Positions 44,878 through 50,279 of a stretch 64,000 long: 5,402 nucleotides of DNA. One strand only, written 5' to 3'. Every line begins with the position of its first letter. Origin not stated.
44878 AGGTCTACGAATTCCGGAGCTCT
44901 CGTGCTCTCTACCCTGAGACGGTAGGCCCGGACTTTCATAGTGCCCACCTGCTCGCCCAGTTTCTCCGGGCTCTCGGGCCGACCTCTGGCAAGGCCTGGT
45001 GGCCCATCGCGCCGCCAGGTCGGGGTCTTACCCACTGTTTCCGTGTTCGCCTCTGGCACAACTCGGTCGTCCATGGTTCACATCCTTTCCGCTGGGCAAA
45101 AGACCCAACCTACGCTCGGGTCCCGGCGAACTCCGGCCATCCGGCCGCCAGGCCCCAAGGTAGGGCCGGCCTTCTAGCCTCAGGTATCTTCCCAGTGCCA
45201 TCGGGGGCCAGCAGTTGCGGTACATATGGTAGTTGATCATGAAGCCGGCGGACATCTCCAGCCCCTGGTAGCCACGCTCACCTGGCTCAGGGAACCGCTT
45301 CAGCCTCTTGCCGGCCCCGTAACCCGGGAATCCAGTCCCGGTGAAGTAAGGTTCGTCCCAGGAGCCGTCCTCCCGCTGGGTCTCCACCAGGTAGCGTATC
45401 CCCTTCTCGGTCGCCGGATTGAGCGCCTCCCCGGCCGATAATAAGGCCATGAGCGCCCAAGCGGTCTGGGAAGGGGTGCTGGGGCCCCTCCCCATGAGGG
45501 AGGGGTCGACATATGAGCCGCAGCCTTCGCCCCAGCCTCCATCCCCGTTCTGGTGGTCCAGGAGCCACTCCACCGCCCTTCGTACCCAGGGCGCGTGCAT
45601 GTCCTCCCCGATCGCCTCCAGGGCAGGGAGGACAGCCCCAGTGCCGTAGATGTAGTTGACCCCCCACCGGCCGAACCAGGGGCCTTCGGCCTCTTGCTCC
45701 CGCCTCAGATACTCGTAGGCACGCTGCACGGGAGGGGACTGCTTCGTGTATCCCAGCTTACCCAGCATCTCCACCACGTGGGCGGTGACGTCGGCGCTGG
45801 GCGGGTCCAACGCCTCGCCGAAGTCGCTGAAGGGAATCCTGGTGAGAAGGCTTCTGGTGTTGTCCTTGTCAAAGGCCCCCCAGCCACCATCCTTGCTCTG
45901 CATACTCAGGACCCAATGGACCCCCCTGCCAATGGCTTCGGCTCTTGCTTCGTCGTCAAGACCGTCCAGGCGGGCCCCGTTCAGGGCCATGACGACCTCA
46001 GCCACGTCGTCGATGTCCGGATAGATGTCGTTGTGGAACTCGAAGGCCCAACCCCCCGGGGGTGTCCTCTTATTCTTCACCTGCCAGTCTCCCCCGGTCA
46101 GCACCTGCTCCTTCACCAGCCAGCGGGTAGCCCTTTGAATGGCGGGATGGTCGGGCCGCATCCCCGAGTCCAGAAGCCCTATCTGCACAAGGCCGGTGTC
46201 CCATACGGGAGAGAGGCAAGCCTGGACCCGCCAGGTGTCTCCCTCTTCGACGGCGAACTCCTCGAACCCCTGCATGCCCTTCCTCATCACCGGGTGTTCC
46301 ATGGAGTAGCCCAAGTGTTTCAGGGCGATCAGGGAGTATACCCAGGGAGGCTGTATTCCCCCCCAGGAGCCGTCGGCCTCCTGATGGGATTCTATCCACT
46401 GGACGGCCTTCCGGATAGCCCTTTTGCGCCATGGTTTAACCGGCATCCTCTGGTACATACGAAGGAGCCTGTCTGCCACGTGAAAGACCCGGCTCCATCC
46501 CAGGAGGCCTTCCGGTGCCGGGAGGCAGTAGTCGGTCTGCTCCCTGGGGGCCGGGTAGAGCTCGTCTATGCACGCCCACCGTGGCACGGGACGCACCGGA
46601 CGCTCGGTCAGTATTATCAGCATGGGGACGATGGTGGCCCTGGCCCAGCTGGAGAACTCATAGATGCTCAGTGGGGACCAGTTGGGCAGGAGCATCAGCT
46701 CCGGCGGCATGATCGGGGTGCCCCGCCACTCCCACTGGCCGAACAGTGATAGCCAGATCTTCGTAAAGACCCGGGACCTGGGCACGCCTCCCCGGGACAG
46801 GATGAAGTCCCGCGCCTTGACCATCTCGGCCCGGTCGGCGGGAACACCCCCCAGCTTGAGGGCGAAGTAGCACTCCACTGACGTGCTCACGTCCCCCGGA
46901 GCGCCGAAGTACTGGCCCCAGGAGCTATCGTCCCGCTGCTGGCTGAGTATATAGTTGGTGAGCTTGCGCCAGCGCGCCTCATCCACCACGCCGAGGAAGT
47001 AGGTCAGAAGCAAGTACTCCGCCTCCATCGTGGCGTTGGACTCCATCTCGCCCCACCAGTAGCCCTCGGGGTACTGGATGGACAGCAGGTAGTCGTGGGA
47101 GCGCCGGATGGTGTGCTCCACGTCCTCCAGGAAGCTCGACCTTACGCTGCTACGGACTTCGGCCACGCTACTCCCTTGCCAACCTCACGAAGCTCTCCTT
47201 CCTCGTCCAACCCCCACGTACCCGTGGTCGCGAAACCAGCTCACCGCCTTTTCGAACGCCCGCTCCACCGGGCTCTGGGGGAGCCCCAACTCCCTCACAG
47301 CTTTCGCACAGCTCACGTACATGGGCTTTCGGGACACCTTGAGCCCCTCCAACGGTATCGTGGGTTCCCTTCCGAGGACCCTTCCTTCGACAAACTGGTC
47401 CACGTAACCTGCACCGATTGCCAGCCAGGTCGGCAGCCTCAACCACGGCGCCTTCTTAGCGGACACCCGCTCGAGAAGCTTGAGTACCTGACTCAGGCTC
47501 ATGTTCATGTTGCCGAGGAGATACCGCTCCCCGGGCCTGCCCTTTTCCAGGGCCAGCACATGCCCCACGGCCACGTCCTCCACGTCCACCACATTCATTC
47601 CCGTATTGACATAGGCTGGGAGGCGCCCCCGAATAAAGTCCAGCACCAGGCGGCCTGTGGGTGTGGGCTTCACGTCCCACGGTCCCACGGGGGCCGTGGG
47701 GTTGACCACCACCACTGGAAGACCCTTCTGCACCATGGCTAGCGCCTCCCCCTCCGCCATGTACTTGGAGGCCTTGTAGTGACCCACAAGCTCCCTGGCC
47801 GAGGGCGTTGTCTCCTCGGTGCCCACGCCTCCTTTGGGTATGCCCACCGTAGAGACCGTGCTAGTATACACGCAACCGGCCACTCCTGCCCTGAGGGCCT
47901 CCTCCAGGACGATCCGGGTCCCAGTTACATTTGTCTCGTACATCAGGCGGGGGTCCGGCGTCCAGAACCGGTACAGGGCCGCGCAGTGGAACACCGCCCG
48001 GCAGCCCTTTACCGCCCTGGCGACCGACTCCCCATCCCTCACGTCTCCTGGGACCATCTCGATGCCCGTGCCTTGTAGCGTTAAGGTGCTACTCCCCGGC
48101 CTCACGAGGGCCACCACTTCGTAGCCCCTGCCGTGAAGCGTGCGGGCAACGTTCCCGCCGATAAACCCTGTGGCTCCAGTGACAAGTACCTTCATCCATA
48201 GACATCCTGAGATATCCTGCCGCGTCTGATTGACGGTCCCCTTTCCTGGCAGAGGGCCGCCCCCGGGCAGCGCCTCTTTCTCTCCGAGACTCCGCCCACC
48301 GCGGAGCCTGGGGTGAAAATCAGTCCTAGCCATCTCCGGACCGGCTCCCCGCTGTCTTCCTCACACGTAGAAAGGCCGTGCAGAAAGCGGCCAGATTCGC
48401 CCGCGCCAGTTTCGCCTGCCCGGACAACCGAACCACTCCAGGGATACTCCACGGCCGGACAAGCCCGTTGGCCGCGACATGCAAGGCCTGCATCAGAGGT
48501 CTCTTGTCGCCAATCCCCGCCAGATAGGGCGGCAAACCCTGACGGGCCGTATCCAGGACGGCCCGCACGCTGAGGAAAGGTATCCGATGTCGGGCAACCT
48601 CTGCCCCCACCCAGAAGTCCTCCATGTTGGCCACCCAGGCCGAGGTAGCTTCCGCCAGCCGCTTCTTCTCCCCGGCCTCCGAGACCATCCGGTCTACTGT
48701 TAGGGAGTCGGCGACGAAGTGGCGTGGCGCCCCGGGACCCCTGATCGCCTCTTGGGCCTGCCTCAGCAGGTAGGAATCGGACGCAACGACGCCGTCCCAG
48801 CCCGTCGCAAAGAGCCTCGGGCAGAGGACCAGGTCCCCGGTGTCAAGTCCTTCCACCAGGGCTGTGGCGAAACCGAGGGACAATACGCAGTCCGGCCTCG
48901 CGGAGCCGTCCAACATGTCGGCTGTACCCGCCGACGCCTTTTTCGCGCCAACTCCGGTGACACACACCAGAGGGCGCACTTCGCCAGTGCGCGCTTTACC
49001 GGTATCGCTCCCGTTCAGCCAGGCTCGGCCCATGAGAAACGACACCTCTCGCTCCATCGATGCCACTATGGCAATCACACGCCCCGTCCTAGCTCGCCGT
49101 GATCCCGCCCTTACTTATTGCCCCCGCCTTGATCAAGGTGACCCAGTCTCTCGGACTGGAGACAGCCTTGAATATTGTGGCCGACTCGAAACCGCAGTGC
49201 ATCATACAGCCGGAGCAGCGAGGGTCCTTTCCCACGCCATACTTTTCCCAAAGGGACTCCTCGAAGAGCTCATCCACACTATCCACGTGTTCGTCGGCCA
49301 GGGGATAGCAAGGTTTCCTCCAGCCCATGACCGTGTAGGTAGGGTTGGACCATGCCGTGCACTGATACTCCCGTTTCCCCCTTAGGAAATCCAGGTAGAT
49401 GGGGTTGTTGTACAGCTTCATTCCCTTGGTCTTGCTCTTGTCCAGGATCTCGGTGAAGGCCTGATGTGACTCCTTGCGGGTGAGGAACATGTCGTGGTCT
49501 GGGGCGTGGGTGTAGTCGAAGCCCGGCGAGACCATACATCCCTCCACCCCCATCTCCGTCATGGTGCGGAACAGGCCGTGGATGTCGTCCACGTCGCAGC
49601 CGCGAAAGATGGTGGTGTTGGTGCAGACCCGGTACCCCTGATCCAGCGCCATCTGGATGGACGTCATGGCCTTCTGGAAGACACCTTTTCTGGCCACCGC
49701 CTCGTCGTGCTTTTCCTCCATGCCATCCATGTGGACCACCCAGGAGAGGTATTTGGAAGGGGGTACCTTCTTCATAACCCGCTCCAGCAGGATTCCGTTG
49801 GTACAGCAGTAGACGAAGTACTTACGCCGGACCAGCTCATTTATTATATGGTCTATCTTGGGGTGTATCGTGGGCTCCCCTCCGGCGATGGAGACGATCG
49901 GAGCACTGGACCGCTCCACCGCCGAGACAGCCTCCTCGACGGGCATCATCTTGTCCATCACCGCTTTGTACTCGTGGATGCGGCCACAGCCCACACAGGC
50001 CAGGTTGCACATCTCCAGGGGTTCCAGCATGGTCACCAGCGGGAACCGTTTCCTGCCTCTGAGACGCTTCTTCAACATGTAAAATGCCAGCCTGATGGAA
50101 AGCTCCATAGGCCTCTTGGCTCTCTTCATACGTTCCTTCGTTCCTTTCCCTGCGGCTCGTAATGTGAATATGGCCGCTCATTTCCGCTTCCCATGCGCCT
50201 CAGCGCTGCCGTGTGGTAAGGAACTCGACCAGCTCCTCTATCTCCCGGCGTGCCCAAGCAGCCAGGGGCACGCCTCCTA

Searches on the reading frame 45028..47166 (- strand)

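Call 10: search_protein_families(library=pfam, proteins=[window:45028-47166:-], max_evalue=0.001)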
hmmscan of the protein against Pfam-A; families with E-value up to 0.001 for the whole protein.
window:45028-47166:- (712 aa): 5 families
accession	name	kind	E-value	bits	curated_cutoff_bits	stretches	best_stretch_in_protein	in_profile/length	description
PF13243.12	SQHop_cyclase_C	-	2.9e-147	490.3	26.1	1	318-615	1-296/319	Squalene-hopene cyclase C-terminal domain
PF13249.12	SQHop_cyclase_N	-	1.6e-130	435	26.2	1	20-308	1-289/291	Squalene-hopene cyclase N-terminal domain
PF07678.20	TED_complement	-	1.2e-07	31.6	22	0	528-598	116-191/312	A-macroglobulin TED domain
PF00432.27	Prenyltrans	-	2.4e-07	30.9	26.5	0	516-604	39-119/304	Prenyltransferase alpha-alpha toroid domain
PF09492.16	Pec_lyase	-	1.7e-05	24.7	22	0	18-37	62-81/292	Pectic acid lyase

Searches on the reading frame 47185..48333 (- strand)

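Call 10: search_protein_families(library=pfam, proteins=[window:47185-48333:-], max_evalue=0.001)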
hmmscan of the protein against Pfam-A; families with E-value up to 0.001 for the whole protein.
window:47185-48333:- (382 aa): 10 families
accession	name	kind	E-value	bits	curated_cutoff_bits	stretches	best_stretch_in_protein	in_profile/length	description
PF01370.27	Epimerase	-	2.3e-33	116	20.9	1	49-274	1-240/240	NAD dependent epimerase/dehydratase family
PF01073.25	3Beta_HSD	-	5.3e-18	65.5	22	1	50-261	1-228/280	3-beta hydroxysteroid dehydrogenase/isomerase family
PF13460.12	NAD_binding_10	-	1.2e-14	55.1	27.2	1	53-213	1-144/184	NAD(P)H-binding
PF05368.20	NmrA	-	3.5e-13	50.3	27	1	48-162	4-110/298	NmrA-like family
PF07993.18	NAD_binding_4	-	1e-12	48.2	20.1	1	102-214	80-206/258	Male sterility protein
PF16363.11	GDP_Man_Dehyd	-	1.2e-12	48.4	27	1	50-195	1-162/332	GDP-mannose 4,6 dehydratase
PF02719.21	Polysacc_synt_2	-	9.1e-09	35.3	20.2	1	49-159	1-128/293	Polysaccharide biosynthesis protein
PF04321.23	RmlD_sub_bind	-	2.4e-08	33.8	27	1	47-159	1-101/287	RmlD substrate binding domain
PF00106.31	adh_short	-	0.0002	21.3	26.6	1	49-113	3-73/195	short chain dehydrogenase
PF08659.16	KR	-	0.00048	20.5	22.6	0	49-116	3-87/180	KR domain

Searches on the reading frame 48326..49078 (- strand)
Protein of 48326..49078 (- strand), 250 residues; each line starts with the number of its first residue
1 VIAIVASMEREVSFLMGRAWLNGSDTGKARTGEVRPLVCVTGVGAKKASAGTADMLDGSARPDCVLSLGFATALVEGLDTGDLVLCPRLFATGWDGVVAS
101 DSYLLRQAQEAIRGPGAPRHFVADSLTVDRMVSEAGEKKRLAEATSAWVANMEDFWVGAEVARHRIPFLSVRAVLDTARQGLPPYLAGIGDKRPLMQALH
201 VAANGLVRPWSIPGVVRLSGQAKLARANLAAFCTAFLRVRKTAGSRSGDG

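Call 10: search_protein_families(library=pfam, proteins=[window:48326-49078:-], max_evalue=0.001)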
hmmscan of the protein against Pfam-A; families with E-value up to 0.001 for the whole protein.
window:48326-49078:- (250 aa): 1 family
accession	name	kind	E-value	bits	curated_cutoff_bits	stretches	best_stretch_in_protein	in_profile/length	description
PF01048.26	PNP_UDP_1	-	7.6e-09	35.7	25.1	1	2-180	2-202/233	Phosphorylase superfamily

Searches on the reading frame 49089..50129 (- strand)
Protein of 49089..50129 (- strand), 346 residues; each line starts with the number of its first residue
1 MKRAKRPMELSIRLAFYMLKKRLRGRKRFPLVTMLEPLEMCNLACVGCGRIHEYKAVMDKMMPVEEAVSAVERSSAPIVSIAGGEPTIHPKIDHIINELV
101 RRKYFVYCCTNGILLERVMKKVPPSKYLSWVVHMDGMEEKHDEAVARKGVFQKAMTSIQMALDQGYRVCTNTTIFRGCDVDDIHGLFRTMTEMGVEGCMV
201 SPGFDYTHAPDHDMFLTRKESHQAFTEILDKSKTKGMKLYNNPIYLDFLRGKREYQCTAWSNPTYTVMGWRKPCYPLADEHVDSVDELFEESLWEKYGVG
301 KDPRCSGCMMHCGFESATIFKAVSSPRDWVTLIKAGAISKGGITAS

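Call 10: search_protein_families(library=pfam, proteins=[window:49089-50129:-], max_evalue=0.001)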
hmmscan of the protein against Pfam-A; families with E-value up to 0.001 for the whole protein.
window:49089-50129:- (346 aa): 2 families
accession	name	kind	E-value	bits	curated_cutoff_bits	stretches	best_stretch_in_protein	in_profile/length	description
PF11946.13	DUF3463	-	5.5e-48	162.6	31.3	1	199-329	2-131/134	Domain of unknown function (DUF3463)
PF04055.27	Radical_SAM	-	5.8e-18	66.1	29.5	1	37-188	3-164/166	Radical SAM superfamily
